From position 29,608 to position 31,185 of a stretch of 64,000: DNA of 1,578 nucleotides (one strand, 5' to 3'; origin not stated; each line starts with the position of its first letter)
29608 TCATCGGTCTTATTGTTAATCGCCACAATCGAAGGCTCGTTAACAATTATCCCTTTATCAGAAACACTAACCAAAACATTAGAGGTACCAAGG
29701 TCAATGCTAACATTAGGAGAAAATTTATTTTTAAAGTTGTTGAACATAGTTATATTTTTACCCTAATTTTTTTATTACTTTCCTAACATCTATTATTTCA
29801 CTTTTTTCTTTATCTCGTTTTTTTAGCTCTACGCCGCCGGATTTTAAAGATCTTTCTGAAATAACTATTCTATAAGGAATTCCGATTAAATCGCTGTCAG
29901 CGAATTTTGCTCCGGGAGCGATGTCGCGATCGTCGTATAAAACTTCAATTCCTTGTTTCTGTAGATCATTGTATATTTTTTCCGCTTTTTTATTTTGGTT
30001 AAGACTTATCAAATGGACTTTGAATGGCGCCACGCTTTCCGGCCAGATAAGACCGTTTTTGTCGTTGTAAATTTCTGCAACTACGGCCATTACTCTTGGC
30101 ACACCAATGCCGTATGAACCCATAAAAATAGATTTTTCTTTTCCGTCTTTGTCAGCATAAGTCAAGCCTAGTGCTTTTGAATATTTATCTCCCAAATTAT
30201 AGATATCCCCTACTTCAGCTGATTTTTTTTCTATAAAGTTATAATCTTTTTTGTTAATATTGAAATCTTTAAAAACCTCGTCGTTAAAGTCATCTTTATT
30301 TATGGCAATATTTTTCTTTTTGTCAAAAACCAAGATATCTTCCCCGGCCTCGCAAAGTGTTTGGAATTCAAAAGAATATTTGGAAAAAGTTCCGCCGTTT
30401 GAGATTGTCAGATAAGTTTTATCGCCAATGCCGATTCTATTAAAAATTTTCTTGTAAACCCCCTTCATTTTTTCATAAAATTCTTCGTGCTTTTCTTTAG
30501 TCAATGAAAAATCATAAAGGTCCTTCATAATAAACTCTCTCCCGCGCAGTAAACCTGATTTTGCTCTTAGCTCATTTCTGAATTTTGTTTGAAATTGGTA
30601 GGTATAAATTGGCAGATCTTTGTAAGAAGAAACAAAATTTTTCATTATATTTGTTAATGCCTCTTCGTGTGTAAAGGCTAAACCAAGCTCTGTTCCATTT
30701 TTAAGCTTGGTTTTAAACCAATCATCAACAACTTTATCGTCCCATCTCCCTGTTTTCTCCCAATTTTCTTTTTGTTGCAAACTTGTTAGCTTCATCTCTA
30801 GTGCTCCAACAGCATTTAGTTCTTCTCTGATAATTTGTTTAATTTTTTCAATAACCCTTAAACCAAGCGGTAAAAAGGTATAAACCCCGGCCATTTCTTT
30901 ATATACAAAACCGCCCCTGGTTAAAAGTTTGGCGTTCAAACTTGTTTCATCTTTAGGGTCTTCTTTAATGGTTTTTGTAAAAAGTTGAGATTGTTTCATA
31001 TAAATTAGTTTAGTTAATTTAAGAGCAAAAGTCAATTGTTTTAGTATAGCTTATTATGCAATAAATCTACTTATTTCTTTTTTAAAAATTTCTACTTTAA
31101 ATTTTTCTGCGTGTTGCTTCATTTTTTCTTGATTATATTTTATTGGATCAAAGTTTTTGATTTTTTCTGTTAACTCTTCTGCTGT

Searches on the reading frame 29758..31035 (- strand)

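Call 57: search_protein_families(library=pfam, proteins=[window:29758-31035:-], max_evalue=0.00001)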
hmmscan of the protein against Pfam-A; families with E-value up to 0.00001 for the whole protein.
window:29758-31035:- (425 aa): 2 families
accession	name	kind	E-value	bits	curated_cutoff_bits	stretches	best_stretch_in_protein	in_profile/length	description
PF00587.30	tRNA-synt_2b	-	2.3e-31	109.7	29.3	1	107-323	1-179/179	tRNA synthetase class II core domain (G, H, P, S and T)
PF03129.25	HGTP_anticodon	-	1.5e-19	70.4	21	1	340-424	2-91/94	Anticodon binding domain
